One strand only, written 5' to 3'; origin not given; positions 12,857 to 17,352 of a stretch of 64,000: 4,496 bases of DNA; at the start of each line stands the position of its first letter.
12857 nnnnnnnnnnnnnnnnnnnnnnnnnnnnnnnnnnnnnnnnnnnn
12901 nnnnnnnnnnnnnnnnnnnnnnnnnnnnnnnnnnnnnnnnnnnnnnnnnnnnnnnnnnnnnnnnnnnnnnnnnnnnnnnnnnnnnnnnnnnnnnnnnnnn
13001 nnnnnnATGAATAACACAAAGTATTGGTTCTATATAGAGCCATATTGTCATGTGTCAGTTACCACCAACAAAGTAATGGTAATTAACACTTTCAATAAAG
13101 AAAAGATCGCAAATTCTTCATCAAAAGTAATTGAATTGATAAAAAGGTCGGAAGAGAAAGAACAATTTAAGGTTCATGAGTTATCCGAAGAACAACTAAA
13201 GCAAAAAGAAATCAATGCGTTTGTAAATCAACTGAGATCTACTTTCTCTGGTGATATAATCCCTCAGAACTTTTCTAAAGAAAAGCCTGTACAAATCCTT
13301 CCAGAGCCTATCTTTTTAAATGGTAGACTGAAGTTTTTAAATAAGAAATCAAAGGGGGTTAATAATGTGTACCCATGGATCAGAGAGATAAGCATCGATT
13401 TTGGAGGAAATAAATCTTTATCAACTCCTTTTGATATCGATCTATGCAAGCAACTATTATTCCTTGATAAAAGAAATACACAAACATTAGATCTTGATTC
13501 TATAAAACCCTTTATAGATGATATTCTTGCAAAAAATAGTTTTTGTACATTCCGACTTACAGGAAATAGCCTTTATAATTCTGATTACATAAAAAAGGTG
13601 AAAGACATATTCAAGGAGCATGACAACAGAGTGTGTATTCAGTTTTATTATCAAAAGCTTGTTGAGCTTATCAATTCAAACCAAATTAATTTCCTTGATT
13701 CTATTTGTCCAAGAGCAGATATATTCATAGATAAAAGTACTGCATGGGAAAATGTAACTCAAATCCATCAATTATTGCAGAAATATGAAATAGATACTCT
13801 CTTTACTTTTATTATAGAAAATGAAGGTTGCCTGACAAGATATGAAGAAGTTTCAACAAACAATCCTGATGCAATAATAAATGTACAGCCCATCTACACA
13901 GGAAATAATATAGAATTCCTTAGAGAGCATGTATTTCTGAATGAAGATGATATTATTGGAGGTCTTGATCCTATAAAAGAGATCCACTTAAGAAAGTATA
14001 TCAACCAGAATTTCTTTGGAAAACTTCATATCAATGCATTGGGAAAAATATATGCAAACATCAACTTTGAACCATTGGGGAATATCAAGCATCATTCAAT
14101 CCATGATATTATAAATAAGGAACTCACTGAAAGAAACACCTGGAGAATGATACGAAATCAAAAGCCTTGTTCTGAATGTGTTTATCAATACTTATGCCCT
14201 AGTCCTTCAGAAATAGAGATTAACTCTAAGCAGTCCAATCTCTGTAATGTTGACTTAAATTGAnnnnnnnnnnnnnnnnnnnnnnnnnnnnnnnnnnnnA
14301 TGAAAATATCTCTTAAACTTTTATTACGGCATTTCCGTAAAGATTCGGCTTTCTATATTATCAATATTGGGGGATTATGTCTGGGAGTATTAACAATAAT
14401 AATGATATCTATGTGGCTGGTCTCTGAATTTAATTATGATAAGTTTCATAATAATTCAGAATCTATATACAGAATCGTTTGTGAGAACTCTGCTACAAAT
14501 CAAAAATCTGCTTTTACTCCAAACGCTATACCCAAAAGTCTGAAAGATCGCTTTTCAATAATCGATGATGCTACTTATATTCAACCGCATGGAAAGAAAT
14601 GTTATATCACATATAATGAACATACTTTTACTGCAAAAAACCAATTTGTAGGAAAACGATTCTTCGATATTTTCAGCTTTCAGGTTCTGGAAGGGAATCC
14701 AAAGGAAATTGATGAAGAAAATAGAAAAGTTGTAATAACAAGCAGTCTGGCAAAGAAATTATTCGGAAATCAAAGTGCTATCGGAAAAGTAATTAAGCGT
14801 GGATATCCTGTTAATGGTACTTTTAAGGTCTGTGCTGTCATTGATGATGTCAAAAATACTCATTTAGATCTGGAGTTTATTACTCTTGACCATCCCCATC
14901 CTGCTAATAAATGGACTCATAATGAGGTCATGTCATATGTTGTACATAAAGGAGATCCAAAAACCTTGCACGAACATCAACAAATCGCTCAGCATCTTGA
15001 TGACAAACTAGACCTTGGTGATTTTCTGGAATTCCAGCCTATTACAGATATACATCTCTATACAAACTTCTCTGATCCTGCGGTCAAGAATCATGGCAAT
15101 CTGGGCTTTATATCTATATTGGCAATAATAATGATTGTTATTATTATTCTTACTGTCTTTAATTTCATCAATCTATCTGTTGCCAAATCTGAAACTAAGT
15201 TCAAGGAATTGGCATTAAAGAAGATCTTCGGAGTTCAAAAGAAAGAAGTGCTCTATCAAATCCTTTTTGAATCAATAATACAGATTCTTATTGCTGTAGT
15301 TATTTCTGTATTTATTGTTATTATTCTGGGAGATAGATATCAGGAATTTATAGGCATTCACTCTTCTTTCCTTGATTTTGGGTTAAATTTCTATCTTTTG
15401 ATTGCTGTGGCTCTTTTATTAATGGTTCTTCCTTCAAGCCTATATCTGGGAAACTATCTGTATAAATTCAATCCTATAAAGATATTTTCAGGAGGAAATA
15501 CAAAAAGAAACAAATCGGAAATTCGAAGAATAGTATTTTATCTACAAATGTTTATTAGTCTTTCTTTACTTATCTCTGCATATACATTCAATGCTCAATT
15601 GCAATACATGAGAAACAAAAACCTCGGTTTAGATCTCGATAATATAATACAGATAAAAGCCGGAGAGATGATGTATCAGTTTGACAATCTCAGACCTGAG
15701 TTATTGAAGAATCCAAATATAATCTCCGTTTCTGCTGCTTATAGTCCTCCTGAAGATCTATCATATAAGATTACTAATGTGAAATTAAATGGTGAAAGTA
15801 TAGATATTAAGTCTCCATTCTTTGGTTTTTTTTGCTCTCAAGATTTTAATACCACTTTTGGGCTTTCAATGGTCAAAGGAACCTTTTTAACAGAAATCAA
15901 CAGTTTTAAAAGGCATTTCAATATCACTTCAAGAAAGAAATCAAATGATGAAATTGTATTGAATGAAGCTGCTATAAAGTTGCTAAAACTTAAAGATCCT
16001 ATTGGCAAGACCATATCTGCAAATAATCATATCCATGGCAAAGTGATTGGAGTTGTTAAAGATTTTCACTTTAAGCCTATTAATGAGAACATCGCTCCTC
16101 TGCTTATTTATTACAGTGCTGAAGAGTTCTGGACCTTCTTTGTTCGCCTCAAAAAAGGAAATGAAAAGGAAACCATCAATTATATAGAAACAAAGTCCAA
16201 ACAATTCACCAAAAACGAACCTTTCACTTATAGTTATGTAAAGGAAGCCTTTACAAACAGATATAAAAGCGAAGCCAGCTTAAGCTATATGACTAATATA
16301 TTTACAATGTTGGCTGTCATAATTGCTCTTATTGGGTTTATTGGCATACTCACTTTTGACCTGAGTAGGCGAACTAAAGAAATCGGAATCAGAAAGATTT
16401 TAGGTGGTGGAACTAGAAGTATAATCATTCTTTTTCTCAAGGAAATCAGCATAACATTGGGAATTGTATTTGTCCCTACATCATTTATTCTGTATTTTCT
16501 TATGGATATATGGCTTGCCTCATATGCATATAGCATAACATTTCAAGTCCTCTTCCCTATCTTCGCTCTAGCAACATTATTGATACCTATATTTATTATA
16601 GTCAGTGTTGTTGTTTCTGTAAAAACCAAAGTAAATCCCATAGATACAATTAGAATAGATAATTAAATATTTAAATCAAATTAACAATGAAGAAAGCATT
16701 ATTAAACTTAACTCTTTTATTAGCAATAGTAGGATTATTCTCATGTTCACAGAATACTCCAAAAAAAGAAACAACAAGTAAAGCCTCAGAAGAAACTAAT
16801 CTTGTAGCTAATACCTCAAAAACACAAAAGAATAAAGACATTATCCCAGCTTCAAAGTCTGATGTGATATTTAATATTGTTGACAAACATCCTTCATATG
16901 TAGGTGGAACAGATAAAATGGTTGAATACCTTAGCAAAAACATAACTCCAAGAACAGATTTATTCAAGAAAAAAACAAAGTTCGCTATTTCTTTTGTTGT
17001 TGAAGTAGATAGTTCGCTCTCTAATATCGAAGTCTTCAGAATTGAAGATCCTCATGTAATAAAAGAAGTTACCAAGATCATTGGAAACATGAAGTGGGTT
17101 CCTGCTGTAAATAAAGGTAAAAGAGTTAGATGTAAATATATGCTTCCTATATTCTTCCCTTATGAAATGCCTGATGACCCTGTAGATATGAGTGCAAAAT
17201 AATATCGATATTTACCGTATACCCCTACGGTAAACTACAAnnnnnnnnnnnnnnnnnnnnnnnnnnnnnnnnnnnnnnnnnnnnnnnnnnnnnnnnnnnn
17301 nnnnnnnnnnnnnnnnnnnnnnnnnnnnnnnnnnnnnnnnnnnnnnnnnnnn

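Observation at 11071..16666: Radical-SAM/SPASM RiPP locus (GG-Bacteroidales-like) with a Cys-rich precursor, a pseudo-rSAM partner and an FtsX-type permease; product chemistry unknown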

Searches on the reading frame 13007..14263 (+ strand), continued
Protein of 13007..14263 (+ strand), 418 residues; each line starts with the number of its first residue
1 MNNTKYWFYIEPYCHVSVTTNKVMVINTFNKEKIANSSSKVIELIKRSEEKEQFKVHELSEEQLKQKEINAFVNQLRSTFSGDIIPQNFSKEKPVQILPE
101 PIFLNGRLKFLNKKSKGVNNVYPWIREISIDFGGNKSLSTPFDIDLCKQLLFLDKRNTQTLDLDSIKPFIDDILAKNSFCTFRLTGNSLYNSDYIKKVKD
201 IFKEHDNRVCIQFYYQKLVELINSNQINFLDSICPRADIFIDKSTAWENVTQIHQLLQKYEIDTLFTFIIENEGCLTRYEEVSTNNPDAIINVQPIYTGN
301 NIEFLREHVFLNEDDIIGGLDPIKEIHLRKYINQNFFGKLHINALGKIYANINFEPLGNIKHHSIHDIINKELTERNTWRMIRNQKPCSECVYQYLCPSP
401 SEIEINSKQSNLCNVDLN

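Call 64: search_protein_families(library=pfam, proteins=[L118:2968-3642:+, L118:3718-6006:+, L144:8796-11177:+, L140:916-3279:+, L134:1915-2877:+, L141:296-1540:+, L141:1616-1945:+, L140:6457-7623:+, L134:8388-10235:+], max_evalue=0.001)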
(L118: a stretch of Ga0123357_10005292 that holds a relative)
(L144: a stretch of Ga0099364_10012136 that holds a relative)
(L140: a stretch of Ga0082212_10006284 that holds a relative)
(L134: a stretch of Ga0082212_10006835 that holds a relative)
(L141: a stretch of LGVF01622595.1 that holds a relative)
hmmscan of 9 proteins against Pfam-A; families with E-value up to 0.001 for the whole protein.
L118:2968-3642:+ (224 aa): 4 families
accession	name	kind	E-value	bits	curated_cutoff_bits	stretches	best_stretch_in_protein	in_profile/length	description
PF00005.33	ABC_tran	-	6.7e-35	121.1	25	1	21-169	1-136/137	ABC transporter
PF13304.12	AAA_21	-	9.5e-08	32.9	27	1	33-92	1-63/304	AAA domain, putative AbiEii toxin, Type IV TA system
PF02463.25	SMC_N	-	3e-06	27.3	40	1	15-208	9-206/220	RecF/RecN/SMC N terminal domain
PF03215.21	Rad17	-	0.00033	21.1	23.8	1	14-105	29-113/186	Rad17 P-loop domain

L118:3718-6006:+ (762 aa): 2 families
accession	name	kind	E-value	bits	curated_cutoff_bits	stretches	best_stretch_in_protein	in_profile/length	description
PF02687.27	FtsX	-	2.1e-25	89.5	25.5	2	643-755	3-120/120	FtsX-like permease C-terminal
PF12704.14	MacB_PCD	-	1e-06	29.6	27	0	415-539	13-132/207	MacB-like periplasmic core domain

L144:8796-11177:+ (793 aa): 2 families
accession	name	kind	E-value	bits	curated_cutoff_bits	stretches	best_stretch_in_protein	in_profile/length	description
PF12704.14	MacB_PCD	-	1.1e-33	117.7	27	2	19-242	2-206/207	MacB-like periplasmic core domain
PF02687.27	FtsX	-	3.1e-25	89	25.5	2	288-404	2-120/120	FtsX-like permease C-terminal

L140:916-3279:+ (787 aa): 2 families
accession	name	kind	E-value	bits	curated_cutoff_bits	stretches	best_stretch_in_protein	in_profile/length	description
PF02687.27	FtsX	-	1.3e-24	87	25.5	2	667-780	2-120/120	FtsX-like permease C-terminal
PF12704.14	MacB_PCD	-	5.1e-24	86.2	27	2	21-244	2-206/207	MacB-like periplasmic core domain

L134:1915-2877:+ (320 aa): 7 families
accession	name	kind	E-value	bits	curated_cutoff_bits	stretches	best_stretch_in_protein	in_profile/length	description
PF00196.25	GerE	-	1e-12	47.9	23.5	1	192-247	2-57/57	Bacterial regulatory proteins, luxR family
PF13384.12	HTH_23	-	6.4e-08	32.6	24.6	0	282-310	9-41/50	Homeodomain-like domain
PF08281.18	Sigma70_r4_2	-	9.1e-08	32.1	25.7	1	190-227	8-46/54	Sigma-70, region 4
PF13936.12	HTH_38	-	1.4e-07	31.5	27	0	282-309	11-38/44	Helix-turn-helix domain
PF04545.22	Sigma70_r4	-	4.6e-06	26.5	24.1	0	191-217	3-30/50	Sigma-70, region 4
PF13556.12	HTH_30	-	2.6e-05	24.3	27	1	282-315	3-36/59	PucR C-terminal helix-turn-helix domain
PF13518.12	HTH_28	-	4.5e-05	23.9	25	0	282-314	4-35/52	Helix-turn-helix domain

L141:296-1540:+ (414 aa): 0 families

L141:1616-1945:+ (110 aa): 0 families

L140:6457-7623:+ (388 aa): 1 family
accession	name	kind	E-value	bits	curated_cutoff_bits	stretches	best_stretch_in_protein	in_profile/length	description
PF17170.10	DUF5128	-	2.6e-32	112.7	22.9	1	26-328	6-305/321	6-bladed beta-propeller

L134:8388-10235:+ (615 aa): 1 family
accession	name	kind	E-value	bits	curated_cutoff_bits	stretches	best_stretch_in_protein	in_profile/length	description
PF02624.21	YcaO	-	2.3e-48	165.6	25.7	1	61-412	1-325/325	YcaO cyclodehydratase, ATP-ad Mg2+-binding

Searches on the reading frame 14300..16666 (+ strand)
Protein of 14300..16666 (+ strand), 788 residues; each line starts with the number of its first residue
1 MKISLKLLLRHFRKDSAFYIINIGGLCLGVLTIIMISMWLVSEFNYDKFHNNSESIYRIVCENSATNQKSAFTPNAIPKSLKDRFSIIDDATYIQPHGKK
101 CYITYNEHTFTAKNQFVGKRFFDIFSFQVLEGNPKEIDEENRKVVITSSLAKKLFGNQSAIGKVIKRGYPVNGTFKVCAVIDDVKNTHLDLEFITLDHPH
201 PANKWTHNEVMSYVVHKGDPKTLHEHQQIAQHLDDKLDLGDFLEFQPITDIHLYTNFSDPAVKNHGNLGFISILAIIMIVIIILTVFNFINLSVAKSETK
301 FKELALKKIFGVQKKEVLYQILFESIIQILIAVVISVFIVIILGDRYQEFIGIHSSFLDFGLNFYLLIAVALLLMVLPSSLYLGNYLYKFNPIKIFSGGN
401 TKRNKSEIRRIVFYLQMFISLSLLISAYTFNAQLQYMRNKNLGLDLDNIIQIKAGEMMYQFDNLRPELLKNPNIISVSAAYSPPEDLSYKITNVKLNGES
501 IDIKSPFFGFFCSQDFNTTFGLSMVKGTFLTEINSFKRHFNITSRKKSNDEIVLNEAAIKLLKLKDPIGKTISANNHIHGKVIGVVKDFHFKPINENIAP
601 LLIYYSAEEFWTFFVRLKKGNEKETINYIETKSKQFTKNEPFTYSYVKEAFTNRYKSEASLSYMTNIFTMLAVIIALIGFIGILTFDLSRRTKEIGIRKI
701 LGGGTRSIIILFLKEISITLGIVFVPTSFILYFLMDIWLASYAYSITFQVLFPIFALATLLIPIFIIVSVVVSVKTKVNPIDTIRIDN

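Call 3: search_protein_families(library=ncbifam, proteins=[window:14300-16666:+], max_evalue=0.01)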
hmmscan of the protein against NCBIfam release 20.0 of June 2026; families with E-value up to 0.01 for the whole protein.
window:14300-16666:+ (788 aa): 3 families
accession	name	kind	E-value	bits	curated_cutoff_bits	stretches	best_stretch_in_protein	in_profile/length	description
TIGR03434.1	ADOP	subfamily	4e-46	157.5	622.3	2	272-785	272-801/803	ADOP family duplicated permease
NF038008.1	ABC_perm_DarB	equivalog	1.2e-30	106.2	700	2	246-772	249-769/777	darobactin export ABC transporter permease subunit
NF007826.0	PRK10535.1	equivalog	1e-11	43.9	966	2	492-783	354-644/648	macrolide ABC transporter ATP-binding protein/permease MacB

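Call 4: search_protein_families(library=pfam, proteins=[window:14300-16666:+], max_evalue=0.01)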
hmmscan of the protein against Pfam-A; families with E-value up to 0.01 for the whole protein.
window:14300-16666:+ (788 aa): 2 families
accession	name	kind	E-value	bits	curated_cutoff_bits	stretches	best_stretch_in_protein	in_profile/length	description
PF12704.14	MacB_PCD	-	1.5e-23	84.6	27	2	20-187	2-160/207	MacB-like periplasmic core domain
PF02687.27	FtsX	-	1.3e-16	61.1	25.5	2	276-383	2-116/120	FtsX-like permease C-terminal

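Call 46: find_homologous_proteins(query=window:14300-16666:+, max_evalue=1e-20)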
Query window:14300-16666:+ (788 aa): 554 proteins with E <= 1e-20 among 8000 candidates; the best 120 are listed.
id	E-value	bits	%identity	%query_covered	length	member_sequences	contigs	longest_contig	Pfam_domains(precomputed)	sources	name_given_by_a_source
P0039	0.0e+0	1741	100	100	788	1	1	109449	PF02687.28,PF12704.15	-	-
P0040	1.3e-119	419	31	99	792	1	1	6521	PF02687.28,PF12704.15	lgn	-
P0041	9.9e-98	346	29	94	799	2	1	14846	PF02687.28,PF12704.15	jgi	jgi:putative ABC transport system permease protein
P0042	1.6e-96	342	28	100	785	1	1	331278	PF02687.28,PF12704.15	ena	-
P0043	2.5e-96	342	30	96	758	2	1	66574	PF02687.28,PF12704.15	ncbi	-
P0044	1.4e-95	339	28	99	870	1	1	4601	PF02687.28,PF12704.15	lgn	-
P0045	3.8e-95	338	28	99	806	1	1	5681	PF02687.28,PF12704.15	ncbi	-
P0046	1.1e-94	336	30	98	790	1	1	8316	PF02687.28,PF12704.15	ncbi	-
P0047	1.1e-94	336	30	100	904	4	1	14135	PF02687.28,PF12704.15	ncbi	ncbi:MAG: ABC transporter permease [Candidatus Aminicenantes bacterium]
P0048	6.8e-94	334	30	99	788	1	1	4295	PF02687.28,PF12704.15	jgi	-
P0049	3.7e-93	331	29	95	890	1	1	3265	PF02687.28,PF12704.15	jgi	jgi:putative ABC transport system permease protein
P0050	8.3e-93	330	29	99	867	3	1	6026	PF02687.28,PF12704.15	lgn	-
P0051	1.6e-92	329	30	99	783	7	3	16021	PF02687.28,PF12704.15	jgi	jgi:putative ABC transport system permease protein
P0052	3.9e-92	328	28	99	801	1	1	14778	PF02687.28,PF12704.15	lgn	-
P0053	4.2e-92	328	28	99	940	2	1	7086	PF02687.28,PF12704.15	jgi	jgi:putative ABC transport system permease protein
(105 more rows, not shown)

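Call 48: find_encoding_contigs(protein=P0040, flank=6000, max_places=1)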
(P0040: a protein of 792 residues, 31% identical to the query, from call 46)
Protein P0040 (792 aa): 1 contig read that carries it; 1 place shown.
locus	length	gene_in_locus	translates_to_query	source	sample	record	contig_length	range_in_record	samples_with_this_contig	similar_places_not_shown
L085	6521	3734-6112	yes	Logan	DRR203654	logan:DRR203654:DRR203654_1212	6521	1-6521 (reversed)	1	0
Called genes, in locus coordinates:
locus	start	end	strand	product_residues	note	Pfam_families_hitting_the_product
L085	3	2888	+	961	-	?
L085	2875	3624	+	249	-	PF17131:TP_0789-like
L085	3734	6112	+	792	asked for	PF12704:MacB_PCD, PF02687:FtsX, PF12704:MacB_PCD, PF02687:FtsX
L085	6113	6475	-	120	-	PF02518:HATPase_c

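Call 49: find_encoding_contigs(protein=P0041, flank=7000, max_places=1)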
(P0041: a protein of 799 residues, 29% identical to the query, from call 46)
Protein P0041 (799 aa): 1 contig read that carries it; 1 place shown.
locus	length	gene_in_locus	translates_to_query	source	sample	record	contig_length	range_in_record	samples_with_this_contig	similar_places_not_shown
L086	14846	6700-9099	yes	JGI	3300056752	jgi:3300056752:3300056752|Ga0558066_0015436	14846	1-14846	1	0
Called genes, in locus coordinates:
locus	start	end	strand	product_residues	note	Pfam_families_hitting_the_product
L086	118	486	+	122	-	PF05635:23S_rRNA_IVP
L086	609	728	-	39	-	-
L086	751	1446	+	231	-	PF00005:ABC_tran, PF02463:SMC_N (weak), PF13304:AAA_21 (faint)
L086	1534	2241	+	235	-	PF02463:SMC_N (faint), PF00005:ABC_tran, PF13304:AAA_21 (faint)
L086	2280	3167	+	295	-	-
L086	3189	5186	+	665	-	PF12704:MacB_PCD, PF02687:FtsX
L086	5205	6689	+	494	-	PF16287:DUF4933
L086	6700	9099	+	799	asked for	PF12704:MacB_PCD, PF02687:FtsX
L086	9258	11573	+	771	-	PF12704:MacB_PCD, PF02687:FtsX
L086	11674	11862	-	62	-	PF18480:DUF5615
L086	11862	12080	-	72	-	PF04255:DUF433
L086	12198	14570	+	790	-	PF12704:MacB_PCD, PF02687:FtsX, PF12704:MacB_PCD, PF02687:FtsX (weak)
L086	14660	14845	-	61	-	?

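Call 50: find_encoding_contigs(protein=P0042, flank=7000, max_places=1)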
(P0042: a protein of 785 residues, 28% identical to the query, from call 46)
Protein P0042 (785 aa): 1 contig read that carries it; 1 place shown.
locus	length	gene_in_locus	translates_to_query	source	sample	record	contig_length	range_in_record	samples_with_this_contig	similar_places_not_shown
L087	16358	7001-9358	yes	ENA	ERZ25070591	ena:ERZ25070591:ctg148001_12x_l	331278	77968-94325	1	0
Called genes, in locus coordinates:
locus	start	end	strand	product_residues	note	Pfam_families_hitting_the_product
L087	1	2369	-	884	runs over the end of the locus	PF07660:STN (weak), PF13620:CarboxypepD_reg, PF13715:CarbopepD_reg_2, PF07715:Plug, PF25183:OMP_b-brl_4 (weak)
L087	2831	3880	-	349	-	-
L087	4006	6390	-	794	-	PF12704:MacB_PCD, PF02687:FtsX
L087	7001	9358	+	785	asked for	PF12704:MacB_PCD, PF02687:FtsX, PF12704:MacB_PCD, PF02687:FtsX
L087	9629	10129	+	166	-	PF00300:His_Phos_1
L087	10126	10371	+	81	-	-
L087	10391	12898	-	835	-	PF23139:OB_YrrC, PF14520:HHH_5 (weak), PF14490:HHH_RecD2, PF01443:Viral_helicase1 (faint), PF13245:AAA_19, PF13604:AAA_30, PF18335:SH3_13, PF13538:UvrD_C_2, +1 more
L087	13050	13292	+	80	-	PF05015:HigB-like_toxin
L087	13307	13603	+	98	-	PF01381:HTH_3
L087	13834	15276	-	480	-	PF00884:Sulfatase, PF01663:Phosphodiest, PF16347:SGSH_C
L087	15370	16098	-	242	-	PF12697:Abhydrolase_6 (weak), PF12146:Hydrolase_4 (faint)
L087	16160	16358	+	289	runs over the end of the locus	PF00561:Abhydrolase_1, PF12146:Hydrolase_4, PF12697:Abhydrolase_6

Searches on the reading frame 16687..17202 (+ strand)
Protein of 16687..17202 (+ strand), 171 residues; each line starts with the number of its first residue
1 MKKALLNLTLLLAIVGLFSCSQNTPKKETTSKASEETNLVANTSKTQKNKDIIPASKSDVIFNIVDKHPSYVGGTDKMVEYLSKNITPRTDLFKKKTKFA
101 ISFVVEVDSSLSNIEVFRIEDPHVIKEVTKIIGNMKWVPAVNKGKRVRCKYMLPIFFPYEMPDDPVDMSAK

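Call 3: search_protein_families(library=ncbifam, proteins=[window:16687-17202:+], max_evalue=0.01)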
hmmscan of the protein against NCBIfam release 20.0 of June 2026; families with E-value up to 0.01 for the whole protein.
window:16687-17202:+ (171 aa): 3 families
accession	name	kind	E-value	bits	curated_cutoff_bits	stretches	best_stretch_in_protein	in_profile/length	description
NF053772.1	BSAP5b_fam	equivalog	0.00027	20.4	380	1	1-64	1-67/418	BSAP5b family pore-forming toxin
NF041428.1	TrsH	subfamily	0.0078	16.3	150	0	1-58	1-55/149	TrsH/TraH family protein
NF040528.1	SP_0198_lipo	equivalog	0.009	16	100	0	2-49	1-49/144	SP_0198 family lipoprotein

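Call 4: search_protein_families(library=pfam, proteins=[window:16687-17202:+], max_evalue=0.01)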
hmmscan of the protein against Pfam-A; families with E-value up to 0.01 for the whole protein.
window:16687-17202:+ (171 aa): 1 family
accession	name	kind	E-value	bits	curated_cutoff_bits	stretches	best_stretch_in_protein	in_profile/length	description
PF03544.19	TonB_C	-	0.001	19.9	24.6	1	100-157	19-77/79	Gram-negative bacterial TonB protein C-terminal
